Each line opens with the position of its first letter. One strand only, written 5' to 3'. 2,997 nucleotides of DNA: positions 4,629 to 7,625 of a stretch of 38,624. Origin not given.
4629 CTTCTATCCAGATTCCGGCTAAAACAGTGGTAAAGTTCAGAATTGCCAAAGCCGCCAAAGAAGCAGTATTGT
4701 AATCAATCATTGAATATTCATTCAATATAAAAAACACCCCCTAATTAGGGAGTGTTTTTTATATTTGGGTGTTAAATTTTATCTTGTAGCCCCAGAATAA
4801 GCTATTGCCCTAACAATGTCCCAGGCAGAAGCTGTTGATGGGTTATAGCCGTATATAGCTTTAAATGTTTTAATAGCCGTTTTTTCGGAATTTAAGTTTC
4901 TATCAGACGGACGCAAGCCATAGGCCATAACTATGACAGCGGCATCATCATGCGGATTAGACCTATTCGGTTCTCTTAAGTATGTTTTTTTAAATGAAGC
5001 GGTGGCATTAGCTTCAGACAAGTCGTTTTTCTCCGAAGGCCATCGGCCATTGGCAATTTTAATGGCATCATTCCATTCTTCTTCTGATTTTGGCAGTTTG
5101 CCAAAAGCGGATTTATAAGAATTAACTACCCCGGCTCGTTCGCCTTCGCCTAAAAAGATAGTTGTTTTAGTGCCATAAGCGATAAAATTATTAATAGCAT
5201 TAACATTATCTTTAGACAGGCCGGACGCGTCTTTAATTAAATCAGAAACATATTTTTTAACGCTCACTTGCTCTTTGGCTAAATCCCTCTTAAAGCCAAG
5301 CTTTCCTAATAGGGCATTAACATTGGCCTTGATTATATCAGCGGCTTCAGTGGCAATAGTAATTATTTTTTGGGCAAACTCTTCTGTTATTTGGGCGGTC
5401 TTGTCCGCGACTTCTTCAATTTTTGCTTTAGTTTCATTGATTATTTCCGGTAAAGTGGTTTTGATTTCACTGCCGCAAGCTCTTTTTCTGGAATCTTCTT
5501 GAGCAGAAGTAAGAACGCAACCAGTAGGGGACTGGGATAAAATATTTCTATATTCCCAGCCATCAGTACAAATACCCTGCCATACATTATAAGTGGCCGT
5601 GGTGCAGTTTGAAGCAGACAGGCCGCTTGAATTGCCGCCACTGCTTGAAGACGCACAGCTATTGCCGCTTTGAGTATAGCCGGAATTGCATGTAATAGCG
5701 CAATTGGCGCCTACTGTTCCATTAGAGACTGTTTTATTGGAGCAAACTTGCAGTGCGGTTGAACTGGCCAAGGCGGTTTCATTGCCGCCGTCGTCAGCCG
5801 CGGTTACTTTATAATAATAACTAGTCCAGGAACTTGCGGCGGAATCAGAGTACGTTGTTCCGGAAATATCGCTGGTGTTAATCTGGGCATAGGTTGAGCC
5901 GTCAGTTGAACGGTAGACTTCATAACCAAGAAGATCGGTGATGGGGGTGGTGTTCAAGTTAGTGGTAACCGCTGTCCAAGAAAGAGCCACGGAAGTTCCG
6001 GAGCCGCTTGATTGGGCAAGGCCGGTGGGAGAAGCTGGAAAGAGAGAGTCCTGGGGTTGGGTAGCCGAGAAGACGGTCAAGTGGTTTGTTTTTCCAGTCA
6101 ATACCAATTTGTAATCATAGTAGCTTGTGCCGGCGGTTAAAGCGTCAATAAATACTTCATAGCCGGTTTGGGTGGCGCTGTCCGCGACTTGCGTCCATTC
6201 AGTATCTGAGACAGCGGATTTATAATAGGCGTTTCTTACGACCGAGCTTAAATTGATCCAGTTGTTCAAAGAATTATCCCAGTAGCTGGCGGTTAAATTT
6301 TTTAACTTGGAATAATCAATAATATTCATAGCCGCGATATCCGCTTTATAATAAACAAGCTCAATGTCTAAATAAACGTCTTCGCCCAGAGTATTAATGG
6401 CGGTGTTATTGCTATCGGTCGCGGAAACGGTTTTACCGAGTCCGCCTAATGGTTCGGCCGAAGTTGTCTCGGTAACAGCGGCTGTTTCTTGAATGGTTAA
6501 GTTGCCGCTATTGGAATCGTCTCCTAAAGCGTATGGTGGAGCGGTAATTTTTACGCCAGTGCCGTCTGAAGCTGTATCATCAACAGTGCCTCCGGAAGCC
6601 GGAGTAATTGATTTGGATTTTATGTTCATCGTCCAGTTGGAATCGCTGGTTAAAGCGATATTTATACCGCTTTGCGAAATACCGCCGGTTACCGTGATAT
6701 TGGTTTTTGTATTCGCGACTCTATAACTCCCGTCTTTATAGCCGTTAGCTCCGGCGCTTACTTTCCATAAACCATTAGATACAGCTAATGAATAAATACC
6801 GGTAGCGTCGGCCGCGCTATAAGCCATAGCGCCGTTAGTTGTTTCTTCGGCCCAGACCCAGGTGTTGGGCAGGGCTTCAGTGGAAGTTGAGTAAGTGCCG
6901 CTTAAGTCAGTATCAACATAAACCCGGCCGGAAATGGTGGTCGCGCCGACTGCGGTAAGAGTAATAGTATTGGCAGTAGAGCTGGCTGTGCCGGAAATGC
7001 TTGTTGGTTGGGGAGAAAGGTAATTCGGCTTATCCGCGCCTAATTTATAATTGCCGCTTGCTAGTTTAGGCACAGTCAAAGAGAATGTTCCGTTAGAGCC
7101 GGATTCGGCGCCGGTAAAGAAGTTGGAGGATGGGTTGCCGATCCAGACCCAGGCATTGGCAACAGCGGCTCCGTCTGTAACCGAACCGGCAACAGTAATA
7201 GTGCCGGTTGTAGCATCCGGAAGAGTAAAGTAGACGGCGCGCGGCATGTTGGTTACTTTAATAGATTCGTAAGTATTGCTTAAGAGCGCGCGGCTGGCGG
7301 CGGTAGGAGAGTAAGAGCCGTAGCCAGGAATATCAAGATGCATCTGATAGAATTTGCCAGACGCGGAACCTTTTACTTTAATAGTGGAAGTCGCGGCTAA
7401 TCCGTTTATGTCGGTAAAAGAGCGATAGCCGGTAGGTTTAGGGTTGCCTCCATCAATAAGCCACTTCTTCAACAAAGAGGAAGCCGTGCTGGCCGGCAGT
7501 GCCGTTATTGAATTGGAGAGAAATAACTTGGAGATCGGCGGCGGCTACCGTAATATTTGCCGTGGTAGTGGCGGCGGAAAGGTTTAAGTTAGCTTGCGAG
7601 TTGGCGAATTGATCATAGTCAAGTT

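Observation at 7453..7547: Two giant surface-protein ORFs are separated only by a frame change and may be one ~3,300-aa gene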

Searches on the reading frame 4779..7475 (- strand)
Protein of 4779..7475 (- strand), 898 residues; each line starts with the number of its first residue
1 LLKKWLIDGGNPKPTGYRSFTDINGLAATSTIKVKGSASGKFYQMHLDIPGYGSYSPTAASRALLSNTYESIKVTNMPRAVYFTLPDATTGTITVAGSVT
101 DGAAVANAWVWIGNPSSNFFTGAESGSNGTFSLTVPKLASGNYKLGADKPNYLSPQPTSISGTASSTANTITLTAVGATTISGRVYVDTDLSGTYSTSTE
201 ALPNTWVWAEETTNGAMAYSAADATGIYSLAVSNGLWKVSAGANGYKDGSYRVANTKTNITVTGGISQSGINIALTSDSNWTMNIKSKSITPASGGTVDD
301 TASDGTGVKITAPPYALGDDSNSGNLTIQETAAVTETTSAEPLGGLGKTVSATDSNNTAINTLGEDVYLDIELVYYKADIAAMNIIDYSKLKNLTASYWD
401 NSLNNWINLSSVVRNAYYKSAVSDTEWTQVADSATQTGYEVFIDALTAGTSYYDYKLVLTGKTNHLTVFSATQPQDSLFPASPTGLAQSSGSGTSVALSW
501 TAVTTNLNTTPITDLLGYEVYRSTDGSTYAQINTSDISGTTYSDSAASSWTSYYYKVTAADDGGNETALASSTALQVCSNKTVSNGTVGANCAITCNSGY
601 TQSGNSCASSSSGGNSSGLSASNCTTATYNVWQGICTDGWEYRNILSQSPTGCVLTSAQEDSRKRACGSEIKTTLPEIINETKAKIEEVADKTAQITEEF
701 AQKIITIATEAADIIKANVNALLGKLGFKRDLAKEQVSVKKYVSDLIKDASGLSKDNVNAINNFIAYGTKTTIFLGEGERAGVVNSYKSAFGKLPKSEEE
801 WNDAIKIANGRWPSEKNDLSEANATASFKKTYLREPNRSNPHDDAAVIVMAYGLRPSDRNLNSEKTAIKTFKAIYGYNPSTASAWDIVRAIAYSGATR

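Call 6: search_protein_families(library=pfam, max_evalue=0.01, proteins=[window:4782-7475:-])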
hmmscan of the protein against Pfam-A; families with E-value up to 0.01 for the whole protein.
window:4782-7475:- (898 aa): 2 families
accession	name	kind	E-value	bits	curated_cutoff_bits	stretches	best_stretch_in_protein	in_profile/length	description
PF13620.12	CarboxypepD_reg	-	1.9e-08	34.9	32.3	2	94-169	1-76/82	Carboxypeptidase regulatory-like domain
PF06486.16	DUF1093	-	0.0046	18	26.3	0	527-571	7-50/81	Protein of unknown function (DUF1093)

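Call 9: find_encoding_contigs(protein=window:4779-7475:-, flank=10000, max_places=10)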
Protein window:4779-7475:- (898 aa): 4 contigs read that carry it; 3 places shown.
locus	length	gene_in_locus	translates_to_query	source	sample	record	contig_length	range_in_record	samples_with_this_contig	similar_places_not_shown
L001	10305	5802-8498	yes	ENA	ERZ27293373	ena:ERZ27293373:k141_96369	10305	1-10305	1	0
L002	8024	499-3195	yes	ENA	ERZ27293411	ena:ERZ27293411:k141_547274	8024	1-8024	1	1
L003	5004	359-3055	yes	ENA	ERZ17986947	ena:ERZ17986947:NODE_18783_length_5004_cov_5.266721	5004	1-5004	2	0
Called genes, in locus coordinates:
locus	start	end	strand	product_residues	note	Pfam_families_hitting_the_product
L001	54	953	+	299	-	PF00932:LTD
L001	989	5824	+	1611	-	PF13620:CarboxypepD_reg (weak), PF13715:CarbopepD_reg_2 (faint), PF13205:Big_5, PF13620:CarboxypepD_reg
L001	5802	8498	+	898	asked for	PF13620:CarboxypepD_reg (weak)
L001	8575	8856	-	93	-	PF00216:Bac_DNA_binding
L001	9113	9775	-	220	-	PF09997:DUF2238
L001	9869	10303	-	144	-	?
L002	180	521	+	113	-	-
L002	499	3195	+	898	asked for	PF13620:CarboxypepD_reg (weak)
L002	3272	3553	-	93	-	PF00216:Bac_DNA_binding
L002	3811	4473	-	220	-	PF09997:DUF2238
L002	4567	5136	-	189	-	PF01863:YgjP-like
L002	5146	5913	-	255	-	PF01061:ABC2_membrane, PF12698:ABC2_membrane_3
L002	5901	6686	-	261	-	PF13175:AAA_15 (faint), PF00005:ABC_tran, PF13304:AAA_21 (weak)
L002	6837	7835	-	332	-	PF21016:RlmN_N (weak), PF04055:Radical_SAM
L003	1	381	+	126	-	?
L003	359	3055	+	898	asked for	PF13620:CarboxypepD_reg (weak)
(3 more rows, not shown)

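Call 28: list_cluster_members(proteins=[window:4782-7475:-, window:7456-14688:-])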
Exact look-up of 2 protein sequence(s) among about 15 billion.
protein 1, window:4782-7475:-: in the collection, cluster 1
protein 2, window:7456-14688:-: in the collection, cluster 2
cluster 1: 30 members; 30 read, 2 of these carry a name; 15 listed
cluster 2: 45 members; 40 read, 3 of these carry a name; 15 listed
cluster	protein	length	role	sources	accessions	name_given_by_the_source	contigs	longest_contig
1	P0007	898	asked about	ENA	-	-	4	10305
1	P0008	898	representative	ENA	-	-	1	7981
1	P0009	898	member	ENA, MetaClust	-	\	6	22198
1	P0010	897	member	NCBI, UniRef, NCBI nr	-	-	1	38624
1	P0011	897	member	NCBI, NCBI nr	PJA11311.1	hypothetical protein COX67_00350 [Candidatus Falkowbacteria bacterium ... | MAG: hypothetical protein COX67_00350 [Candidatus Falkowbacteria bacterium ...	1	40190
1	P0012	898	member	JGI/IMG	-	-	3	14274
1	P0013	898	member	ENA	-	-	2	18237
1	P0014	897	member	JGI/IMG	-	-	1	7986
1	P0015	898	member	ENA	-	-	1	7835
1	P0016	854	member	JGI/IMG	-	-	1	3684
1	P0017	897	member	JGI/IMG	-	-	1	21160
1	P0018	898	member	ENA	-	-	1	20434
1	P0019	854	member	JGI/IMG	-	-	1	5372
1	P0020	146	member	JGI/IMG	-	-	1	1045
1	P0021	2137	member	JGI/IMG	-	-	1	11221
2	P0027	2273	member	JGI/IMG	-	-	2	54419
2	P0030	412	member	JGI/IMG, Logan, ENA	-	-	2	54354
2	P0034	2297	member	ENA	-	-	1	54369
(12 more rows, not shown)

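Call 31: find_encoding_contigs(protein=P0021, flank=10000, max_places=10)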
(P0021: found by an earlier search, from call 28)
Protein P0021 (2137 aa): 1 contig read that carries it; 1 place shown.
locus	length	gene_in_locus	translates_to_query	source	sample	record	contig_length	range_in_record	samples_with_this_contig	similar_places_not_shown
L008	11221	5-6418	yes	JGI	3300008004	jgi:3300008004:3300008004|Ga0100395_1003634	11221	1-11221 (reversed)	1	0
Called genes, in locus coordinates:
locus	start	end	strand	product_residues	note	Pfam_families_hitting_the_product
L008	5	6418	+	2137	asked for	PF13205:Big_5, PF13620:CarboxypepD_reg (weak), PF13715:CarbopepD_reg_2 (faint), PF13620:CarboxypepD_reg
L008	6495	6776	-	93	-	PF00216:Bac_DNA_binding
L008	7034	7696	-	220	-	PF09997:DUF2238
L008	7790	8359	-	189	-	PF01863:YgjP-like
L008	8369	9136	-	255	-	PF01061:ABC2_membrane, PF12698:ABC2_membrane_3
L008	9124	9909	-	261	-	PF13175:AAA_15 (faint), PF00005:ABC_tran, PF13304:AAA_21 (weak)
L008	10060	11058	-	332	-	PF21016:RlmN_N (weak), PF04055:Radical_SAM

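Call 37: find_encoding_contigs(protein=P0027, flank=10000, max_places=6)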
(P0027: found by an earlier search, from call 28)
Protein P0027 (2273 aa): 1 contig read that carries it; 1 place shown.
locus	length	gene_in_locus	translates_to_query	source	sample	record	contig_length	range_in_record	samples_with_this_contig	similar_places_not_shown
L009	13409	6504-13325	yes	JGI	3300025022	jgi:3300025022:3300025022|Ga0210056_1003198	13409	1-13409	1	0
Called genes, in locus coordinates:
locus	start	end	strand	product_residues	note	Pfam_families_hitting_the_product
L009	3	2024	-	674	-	?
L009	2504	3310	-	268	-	PF05175:MTS, PF13489:Methyltransf_23, PF01209:Ubie_methyltran, PF06325:PrmA, PF13847:Methyltransf_31, PF08241:Methyltransf_11, PF08242:Methyltransf_12, PF13649:Methyltransf_25, +4 more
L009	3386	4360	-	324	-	PF18915:DUF5667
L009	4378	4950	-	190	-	PF04542:Sigma70_r2, PF08281:Sigma70_r4_2, PF04545:Sigma70_r4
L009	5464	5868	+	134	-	PF12728:HTH_17 (weak)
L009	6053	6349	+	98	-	-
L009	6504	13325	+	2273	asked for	PF00932:LTD, PF13620:CarboxypepD_reg (weak), PF13715:CarbopepD_reg_2 (faint), PF13205:Big_5, PF13620:CarboxypepD_reg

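Call 43: find_encoding_contigs(protein=P0034, flank=10000, max_places=4)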
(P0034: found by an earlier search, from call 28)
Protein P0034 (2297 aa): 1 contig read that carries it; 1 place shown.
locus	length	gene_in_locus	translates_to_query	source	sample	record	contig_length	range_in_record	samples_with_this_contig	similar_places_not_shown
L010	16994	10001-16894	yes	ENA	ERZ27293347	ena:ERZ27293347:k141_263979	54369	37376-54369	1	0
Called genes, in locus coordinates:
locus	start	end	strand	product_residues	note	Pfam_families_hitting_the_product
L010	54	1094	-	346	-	PF07691:PA14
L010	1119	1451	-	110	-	PF01934:HepT-like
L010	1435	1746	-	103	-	PF01909:NTP_transf_2, PF18765:Polbeta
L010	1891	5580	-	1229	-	-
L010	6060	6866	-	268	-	PF05175:MTS, PF13489:Methyltransf_23, PF01209:Ubie_methyltran, PF06325:PrmA, PF13847:Methyltransf_31, PF08241:Methyltransf_11, PF08242:Methyltransf_12, PF13649:Methyltransf_25, +4 more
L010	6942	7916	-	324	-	PF18915:DUF5667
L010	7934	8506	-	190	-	PF04542:Sigma70_r2, PF08281:Sigma70_r4_2, PF04545:Sigma70_r4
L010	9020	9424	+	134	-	PF12728:HTH_17 (weak)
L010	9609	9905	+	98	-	-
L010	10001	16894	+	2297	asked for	PF00932:LTD, PF13620:CarboxypepD_reg (weak), PF13715:CarbopepD_reg_2 (faint), PF13205:Big_5, PF13620:CarboxypepD_reg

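Call 57: find_encoding_contigs(protein=P0030, flank=10000, max_places=4)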
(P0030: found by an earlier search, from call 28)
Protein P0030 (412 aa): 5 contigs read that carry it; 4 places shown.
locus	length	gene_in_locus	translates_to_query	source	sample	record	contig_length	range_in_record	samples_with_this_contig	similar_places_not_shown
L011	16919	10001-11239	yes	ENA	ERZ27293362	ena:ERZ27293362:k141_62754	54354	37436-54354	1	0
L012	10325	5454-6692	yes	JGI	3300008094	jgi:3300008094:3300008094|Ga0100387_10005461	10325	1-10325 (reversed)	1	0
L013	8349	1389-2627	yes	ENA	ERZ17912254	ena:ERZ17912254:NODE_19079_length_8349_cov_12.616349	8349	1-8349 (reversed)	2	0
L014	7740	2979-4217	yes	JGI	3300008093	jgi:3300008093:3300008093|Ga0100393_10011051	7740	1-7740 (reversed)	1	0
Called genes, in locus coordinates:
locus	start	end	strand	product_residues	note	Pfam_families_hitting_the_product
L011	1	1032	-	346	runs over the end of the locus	PF07691:PA14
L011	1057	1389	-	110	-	PF01934:HepT-like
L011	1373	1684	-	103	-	PF01909:NTP_transf_2, PF18765:Polbeta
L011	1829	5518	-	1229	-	-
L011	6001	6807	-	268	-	PF05175:MTS, PF13489:Methyltransf_23, PF01209:Ubie_methyltran, PF06325:PrmA, PF13847:Methyltransf_31, PF08241:Methyltransf_11, PF08242:Methyltransf_12, PF13649:Methyltransf_25, +4 more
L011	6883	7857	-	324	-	PF18915:DUF5667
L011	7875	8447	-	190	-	PF04542:Sigma70_r2, PF08281:Sigma70_r4_2, PF04545:Sigma70_r4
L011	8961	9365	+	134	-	PF12728:HTH_17 (weak)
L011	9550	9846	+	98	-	-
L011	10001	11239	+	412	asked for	-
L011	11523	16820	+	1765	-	PF13620:CarboxypepD_reg (weak), PF13715:CarbopepD_reg_2 (faint), PF13205:Big_5, PF13620:CarboxypepD_reg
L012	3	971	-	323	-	?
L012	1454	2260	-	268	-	PF05175:MTS, PF13489:Methyltransf_23, PF01209:Ubie_methyltran, PF06325:PrmA, PF13847:Methyltransf_31, PF08241:Methyltransf_11, PF08242:Methyltransf_12, PF13649:Methyltransf_25, +4 more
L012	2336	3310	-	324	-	PF18915:DUF5667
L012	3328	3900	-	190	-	PF04542:Sigma70_r2, PF08281:Sigma70_r4_2, PF04545:Sigma70_r4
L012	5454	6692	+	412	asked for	-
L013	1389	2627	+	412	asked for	-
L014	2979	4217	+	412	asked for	-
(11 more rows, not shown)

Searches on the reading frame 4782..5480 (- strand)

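Call 48: search_protein_families(library=pfam, max_evalue=1, proteins=[window:4782-5480:-])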
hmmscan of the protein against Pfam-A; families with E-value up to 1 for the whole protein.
seq(233 aa): 1 family
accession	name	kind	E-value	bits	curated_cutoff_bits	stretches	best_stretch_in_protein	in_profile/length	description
PF18977.5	DUF5713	-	0.086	13.7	27.3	1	5-64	35-94/107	Family of unknown function (DUF5713)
